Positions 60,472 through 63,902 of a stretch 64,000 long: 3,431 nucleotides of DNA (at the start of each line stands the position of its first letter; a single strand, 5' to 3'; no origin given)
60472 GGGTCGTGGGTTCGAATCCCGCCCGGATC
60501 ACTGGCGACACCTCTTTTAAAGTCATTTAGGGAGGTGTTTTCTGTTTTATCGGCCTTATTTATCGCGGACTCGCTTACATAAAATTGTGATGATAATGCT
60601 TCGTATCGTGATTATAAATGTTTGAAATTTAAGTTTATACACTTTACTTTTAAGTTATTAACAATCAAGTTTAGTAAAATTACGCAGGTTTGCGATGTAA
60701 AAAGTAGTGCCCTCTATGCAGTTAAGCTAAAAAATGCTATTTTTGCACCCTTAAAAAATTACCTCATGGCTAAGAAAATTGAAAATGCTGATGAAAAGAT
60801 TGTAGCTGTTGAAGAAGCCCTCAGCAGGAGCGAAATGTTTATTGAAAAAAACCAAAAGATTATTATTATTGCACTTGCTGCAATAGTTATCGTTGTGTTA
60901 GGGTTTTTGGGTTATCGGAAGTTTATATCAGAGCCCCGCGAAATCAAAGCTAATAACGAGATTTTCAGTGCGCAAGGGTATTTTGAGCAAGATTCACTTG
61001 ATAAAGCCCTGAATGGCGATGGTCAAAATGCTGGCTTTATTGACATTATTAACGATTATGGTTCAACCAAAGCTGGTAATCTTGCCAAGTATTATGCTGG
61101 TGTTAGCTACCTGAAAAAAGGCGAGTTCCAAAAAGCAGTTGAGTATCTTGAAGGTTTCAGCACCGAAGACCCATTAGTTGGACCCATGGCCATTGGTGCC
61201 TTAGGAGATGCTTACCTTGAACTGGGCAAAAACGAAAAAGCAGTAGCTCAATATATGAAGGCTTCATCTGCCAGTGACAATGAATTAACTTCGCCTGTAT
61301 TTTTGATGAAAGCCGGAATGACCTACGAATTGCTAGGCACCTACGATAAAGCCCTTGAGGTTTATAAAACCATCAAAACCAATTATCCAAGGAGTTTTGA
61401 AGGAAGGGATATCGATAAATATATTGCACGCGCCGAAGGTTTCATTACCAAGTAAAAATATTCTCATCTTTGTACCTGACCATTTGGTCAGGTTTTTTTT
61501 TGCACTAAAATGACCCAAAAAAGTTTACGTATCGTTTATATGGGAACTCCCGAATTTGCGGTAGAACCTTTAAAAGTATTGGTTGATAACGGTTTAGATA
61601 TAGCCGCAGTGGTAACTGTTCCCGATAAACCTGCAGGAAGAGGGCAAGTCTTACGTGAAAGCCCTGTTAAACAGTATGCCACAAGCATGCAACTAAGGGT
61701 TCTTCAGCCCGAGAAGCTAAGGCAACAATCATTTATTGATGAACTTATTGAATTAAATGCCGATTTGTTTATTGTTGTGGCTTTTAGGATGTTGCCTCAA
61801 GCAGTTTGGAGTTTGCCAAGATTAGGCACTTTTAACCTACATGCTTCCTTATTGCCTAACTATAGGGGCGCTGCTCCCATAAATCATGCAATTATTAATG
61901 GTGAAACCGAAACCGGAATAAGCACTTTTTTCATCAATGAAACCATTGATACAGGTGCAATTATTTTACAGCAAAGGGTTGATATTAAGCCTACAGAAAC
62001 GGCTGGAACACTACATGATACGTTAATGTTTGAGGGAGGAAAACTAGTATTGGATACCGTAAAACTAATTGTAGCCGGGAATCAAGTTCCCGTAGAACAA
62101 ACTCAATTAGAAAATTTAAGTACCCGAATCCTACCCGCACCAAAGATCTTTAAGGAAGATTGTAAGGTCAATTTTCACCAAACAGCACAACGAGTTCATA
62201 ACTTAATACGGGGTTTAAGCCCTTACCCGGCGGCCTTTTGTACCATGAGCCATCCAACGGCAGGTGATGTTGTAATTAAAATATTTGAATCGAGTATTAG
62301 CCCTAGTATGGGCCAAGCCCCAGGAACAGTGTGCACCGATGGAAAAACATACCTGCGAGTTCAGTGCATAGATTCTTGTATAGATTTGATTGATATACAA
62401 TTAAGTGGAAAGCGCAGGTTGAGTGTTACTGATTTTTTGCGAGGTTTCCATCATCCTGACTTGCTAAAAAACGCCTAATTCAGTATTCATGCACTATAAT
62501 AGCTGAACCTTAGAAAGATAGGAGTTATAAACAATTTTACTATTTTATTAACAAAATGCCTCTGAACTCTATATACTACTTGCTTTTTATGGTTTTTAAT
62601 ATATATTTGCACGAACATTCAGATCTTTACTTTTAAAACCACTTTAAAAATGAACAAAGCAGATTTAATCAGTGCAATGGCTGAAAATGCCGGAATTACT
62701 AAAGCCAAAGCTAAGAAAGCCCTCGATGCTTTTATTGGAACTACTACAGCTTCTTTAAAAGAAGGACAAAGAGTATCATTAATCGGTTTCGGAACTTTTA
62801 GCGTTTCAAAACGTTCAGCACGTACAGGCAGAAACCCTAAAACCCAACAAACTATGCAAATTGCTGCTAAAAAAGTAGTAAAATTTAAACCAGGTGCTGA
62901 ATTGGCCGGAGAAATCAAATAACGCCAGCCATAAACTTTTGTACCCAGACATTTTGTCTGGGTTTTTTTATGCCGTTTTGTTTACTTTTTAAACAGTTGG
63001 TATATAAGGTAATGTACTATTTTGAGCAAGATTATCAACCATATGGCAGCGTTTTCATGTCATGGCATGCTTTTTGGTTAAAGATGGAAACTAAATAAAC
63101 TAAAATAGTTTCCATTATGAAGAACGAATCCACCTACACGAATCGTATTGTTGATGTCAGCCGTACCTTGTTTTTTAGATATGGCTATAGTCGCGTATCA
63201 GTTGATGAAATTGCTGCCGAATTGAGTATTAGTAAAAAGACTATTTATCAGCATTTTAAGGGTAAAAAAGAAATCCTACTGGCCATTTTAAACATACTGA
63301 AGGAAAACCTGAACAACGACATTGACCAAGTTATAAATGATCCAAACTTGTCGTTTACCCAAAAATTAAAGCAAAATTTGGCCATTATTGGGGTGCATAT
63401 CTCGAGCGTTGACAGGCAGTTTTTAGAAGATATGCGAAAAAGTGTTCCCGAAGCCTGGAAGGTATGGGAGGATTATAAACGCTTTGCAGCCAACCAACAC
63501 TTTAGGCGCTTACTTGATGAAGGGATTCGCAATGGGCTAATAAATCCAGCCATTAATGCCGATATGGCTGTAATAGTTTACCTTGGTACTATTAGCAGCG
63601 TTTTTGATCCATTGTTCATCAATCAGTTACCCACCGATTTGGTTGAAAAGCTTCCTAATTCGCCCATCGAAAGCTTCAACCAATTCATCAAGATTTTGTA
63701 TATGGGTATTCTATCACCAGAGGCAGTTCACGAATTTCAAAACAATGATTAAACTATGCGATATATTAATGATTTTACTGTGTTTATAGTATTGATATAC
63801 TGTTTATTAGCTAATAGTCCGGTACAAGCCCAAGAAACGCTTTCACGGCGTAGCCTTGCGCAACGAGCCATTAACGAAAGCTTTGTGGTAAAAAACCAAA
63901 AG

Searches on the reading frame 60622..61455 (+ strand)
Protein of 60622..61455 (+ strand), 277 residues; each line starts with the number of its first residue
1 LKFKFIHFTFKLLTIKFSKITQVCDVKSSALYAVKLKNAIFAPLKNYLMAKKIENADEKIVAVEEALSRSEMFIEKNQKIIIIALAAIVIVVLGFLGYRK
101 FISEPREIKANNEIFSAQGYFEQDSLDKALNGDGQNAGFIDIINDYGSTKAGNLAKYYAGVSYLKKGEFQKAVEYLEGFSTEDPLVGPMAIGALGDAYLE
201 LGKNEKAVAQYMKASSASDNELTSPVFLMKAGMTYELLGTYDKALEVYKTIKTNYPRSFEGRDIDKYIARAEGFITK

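Call 10: search_protein_families(library=pfam, proteins=[window:60622-61455:+], max_evalue=0.001)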
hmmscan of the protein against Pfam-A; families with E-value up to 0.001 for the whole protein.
window:60622-61455:+ (277 aa): 11 families
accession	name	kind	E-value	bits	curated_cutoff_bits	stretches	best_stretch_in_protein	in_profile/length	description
PF13174.12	TPR_6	-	1.4e-11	44.6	26.3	1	228-258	3-33/33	Tetratricopeptide repeat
PF13181.12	TPR_8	-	2.3e-10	40.2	25.7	1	193-218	6-31/34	Tetratricopeptide repeat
PF07719.23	TPR_2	-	5.4e-10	39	27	0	155-177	3-25/34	Tetratricopeptide repeat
PF13432.12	TPR_16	-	2.5e-08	34.6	32.7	1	193-257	2-63/65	Tetratricopeptide repeat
PF13428.12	TPR_14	-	1.5e-07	31.8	23.5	0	228-260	4-36/44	Tetratricopeptide repeat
PF13176.12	TPR_7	-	2.6e-07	30.6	27.9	0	190-209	1-20/36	Tetratricopeptide repeat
PF00515.34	TPR_1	-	1.6e-06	28.1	27.8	0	157-177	5-25/34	Tetratricopeptide repeat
PF13424.12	TPR_12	-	3.8e-06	27.4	30.1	0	192-216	49-73/77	Tetratricopeptide repeat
PF09976.15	TPR_21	-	1.1e-05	25.7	25.5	0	73-177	3-100/193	Tetratricopeptide repeat-like domain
PF13414.12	TPR_11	-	3e-05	24.1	26.8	0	195-214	1-20/42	TPR repeat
PF25062.1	ARM_TT21_N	-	4.4e-05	23.7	40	1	150-257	97-200/222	Tetratricopeptide repeat protein 21 N-terminal ARM repeat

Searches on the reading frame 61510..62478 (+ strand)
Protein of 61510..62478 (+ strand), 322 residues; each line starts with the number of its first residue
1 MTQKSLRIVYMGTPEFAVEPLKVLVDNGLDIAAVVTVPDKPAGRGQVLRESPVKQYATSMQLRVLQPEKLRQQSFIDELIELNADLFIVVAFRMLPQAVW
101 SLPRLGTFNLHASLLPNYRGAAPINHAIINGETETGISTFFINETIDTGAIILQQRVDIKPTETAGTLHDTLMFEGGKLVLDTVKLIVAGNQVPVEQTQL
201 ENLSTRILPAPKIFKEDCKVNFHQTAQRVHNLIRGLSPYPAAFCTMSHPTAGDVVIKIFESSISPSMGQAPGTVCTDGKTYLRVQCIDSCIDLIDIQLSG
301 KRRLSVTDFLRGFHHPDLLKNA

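Call 10: search_protein_families(library=pfam, proteins=[window:61510-62478:+], max_evalue=0.001)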
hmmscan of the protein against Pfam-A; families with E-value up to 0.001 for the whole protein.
window:61510-62478:+ (322 aa): 2 families
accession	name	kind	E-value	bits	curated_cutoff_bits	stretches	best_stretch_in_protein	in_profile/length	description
PF00551.24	Formyl_trans_N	-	4.5e-38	131.2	26.1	1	7-182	2-179/181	Formyl transferase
PF02911.23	Formyl_trans_C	-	1.1e-21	77.2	21.1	1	212-313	1-99/100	Formyl transferase, C-terminal domain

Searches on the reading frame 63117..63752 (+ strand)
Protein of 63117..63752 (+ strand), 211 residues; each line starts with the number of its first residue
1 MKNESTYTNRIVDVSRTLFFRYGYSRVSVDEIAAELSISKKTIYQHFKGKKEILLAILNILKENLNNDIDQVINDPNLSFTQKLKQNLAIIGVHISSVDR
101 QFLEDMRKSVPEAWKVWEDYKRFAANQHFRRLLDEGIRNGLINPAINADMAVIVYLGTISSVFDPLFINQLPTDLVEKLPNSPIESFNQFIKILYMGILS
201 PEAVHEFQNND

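Call 10: search_protein_families(library=pfam, proteins=[window:63117-63752:+], max_evalue=0.001)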
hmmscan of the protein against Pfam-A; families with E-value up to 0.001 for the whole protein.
window:63117-63752:+ (211 aa): 2 families
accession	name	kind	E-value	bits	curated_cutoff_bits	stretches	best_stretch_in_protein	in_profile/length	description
PF00440.29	TetR_N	-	3.8e-14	52.6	24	1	11-57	1-47/47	Bacterial regulatory proteins, tetR family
PF13309.12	HTH_22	-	0.00074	19.9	29.6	0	26-46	41-61/63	HTH domain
